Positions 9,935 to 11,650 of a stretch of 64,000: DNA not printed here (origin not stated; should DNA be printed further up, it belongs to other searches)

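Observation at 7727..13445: Compact Lrp-associated pathway built on a non-canonical GS-fold ligase: candidate undescribed amine/acid conjugation-catabolism system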

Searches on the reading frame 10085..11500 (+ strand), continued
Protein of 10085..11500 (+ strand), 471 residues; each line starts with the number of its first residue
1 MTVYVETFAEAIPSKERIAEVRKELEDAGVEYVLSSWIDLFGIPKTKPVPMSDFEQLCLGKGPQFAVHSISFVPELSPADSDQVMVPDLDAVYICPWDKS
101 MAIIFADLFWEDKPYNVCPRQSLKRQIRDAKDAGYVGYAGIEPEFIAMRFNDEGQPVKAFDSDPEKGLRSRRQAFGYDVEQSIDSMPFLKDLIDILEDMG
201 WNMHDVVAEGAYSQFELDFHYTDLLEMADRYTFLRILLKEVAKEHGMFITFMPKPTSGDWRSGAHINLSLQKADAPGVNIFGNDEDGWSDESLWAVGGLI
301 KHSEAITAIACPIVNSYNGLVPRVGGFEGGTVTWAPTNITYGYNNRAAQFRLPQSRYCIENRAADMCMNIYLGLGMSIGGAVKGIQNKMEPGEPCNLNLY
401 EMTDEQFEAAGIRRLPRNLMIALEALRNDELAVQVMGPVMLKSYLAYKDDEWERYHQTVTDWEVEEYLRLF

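Call 47: search_protein_families(library=ncbifam, proteins=[L070:1294-2037:+, L026:17582-18154:+, L024:3764-5023:-, L076:2727-3653:+, L070:3634-5136:+, L070:5191-6549:+, L020:6238-7554:-, L020:7152-8915:-], max_evalue=1e-8)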
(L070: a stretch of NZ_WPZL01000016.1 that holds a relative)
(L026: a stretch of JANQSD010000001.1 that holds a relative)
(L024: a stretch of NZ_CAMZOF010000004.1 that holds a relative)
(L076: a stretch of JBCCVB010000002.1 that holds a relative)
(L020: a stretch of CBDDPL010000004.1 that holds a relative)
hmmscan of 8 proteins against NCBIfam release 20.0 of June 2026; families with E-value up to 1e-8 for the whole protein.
L070:1294-2037:+ (247 aa): 1 family
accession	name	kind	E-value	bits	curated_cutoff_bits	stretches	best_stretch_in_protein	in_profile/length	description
NF007408.0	PRK09943.1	equivalog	4.1e-11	42.8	211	1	60-226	5-165/185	HTH-type transcriptional regulator PuuR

L026:17582-18154:+ (190 aa): 1 family
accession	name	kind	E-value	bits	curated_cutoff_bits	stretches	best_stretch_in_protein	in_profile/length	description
NF008758.0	PRK11789.1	equivalog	4.1e-77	257.9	143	1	2-182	6-185/190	1,6-anhydro-N-acetylmuramyl-L-alanine amidase AmpD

L024:3764-5023:- (419 aa): 7 families
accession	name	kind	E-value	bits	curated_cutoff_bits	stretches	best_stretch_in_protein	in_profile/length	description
NF038259.1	ectoine_DoeA_2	exception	6.1e-71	239.2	575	1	40-414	6-385/386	ectoine hydrolase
TIGR02993.1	ectoine_eutD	equivalog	2.4e-55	188.2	613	1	40-415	3-390/391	ectoine hydrolase DoeA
NF040821.1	dipep_PepQ_Arch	equivalog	5.6e-33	114.4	630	1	55-413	6-346/346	Xaa-Pro dipeptidase PepQ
NF007310.0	PRK09795.1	equivalog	1.4e-18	66.9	393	1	179-414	122-357/361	aminopeptidase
NF043017.1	DimsulpropLyDddP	equivalog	3.9e-15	55.6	600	1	162-412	183-440/443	dimethylsulfonioproprionate lyase DddP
NF011173.0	PRK14575.1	equivalog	3.8e-09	36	850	1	169-414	163-404/406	putative peptidase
NF011720.0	PRK15173.1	subfamily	4.3e-09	35.8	420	1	169-414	100-341/343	peptidase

L076:2727-3653:+ (308 aa): 2 families
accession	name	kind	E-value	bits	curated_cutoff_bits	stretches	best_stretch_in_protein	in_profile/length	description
TIGR03122.1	one_C_dehyd_C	equivalog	5.7e-17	61.8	130.65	1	131-259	82-217/260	formylmethanofuran dehydrogenase subunit C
NF042910.1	FMH_DH_FwdC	exception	1.3e-13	50.6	340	1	131-254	83-213/271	tungsten-dependent formylmethanofuran dehydrogenase subunit FwdC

L070:3634-5136:+ (500 aa): 2 families
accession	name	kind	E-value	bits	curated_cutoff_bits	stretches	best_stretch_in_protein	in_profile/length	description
NF008730.0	PRK11750.1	equivalog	5.2e-38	130.1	1047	1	150-466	863-1163/1490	glutamate synthase large subunit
TIGR03966.1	actino_HemFlav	equivalog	3.7e-09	35.8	470.85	0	282-391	246-340/385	pre-mycofactocin synthase MftD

L070:5191-6549:+ (452 aa): 4 families
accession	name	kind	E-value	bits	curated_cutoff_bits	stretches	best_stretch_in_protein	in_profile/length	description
TIGR03105.1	gln_synth_III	equivalog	4.6e-196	651.5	469.6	1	16-451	2-435/435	type III glutamate--ammonia ligase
TIGR00653.1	GlnA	equivalog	2.3e-86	290.3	429.15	1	16-450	4-461/462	type I glutamate--ammonia ligase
NF045547.1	GGputSyn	equivalog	7.6e-71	239.1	650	1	20-445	10-438/438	gamma-glutamylputrescine synthetase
NF007006.0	PRK09469.1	equivalog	4.7e-46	157.3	845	1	165-436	188-453/469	glutamate--ammonia ligase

L020:6238-7554:- (438 aa): 3 families
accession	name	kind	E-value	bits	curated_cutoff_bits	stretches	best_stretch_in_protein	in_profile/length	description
TIGR01096.1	3A0103s03R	subfamily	4.5e-24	85.3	256.35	1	162-418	4-250/250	lysine/arginine/ornithine ABC transporter substrate-binding protein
NF008063.0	PRK10797.1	subfamily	1.5e-16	60.5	375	1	184-421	41-273/302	glutamate/aspartate ABC transporter substrate-binding protein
TIGR04262.1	orph_peri_GRRM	subfamily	9.1e-12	44.8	190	1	185-417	3-227/257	extracellular substrate binding-like orphan protein GrrP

L020:7152-8915:- (587 aa): 0 families
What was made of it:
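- On GmaS (gamma-glutamylmethylamide synthetase; TIGR03105 family): The genuine gmaS of locus L070 scores 651.5 (call 47).
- A PuuR-like regulator lies in the Arenicellales operon (call 47).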

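Call 71: search_protein_families(library=pfam, proteins=[L024:7191-8936:-, L024:6271-7176:-, L024:12503-13462:-, L024:13688-15736:-, L024:16138-16953:+, L024:17726-18517:+, L041:4710-6200:-, L041:6197-6826:-, L010:12570-13751:+, L017:12441-13340:+], max_evalue=0.0001)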
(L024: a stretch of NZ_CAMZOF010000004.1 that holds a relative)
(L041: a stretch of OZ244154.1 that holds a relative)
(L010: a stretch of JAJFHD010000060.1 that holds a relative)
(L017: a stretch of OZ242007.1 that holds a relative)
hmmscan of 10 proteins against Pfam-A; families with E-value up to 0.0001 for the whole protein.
L024:7191-8936:- (581 aa): 0 families

L024:6271-7176:- (301 aa): 1 family
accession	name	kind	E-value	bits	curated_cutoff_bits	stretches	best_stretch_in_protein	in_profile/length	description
PF00497.25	SBP_bac_3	-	3.5e-17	62.8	26.4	1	48-282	1-131/132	Bacterial extracellular solute-binding proteins, family 3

L024:12503-13462:- (319 aa): 1 family
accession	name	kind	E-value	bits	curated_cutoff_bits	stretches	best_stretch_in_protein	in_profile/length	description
PF00268.27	Ribonuc_red_sm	-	1.3e-76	258.2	33.6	1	9-281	3-281/281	Ribonucleotide reductase, small chain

L024:13688-15736:- (682 aa): 2 families
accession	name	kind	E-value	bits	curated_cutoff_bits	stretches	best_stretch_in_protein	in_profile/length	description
PF02867.20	Ribonuc_red_lgC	-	3.3e-118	396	23.9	2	158-476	2-336/523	Ribonucleotide reductase, barrel domain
PF00317.26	Ribonuc_red_lgN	-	4.2e-18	65.6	28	1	90-154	3-77/77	Ribonucleotide reductase, all-alpha domain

L024:16138-16953:+ (271 aa): 0 families

L024:17726-18517:+ (263 aa): 2 families
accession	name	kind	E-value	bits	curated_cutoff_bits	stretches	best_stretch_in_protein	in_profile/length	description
PF03883.20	H2O2_YaaD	-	8.9e-90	300.8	29.6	1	1-246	1-235/236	Peroxide stress protein YaaA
PF21818.3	DUF6884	-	1.9e-07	31.7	30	1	107-184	36-108/135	Family of unknown function (DUF6884)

L041:4710-6200:- (496 aa): 1 family
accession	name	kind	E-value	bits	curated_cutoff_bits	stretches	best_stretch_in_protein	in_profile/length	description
PF00149.33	Metallophos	-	1.4e-09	39.1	21.5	1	236-438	2-159/191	Calcineurin-like phosphoesterase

L041:6197-6826:- (209 aa): 0 families

L010:12570-13751:+ (393 aa): 2 families
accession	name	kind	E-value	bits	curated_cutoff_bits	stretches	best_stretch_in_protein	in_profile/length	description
PF00848.25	Ring_hydroxyl_A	-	7.5e-36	124.4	24.9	1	190-387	1-206/208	Ring hydroxylating alpha subunit (catalytic domain)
PF00355.32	Rieske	-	1.7e-19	70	20.3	1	57-140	1-83/88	Rieske [2Fe-2S] domain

L017:12441-13340:+ (299 aa): 3 families
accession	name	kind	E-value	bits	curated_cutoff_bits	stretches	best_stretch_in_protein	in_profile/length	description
PF13522.11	GATase_6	-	9.3e-19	68.2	27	1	140-270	8-130/130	Glutamine amidotransferase domain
PF13537.11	GATase_7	-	1.2e-15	58.1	25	1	149-275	2-122/123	Glutamine amidotransferase domain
PF13230.11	GATase_4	-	1.3e-05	24.7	23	0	132-215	64-143/272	Glutamine amidotransferases class-II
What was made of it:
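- Tried and rejected: Only housekeeping genes were found (call 71).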
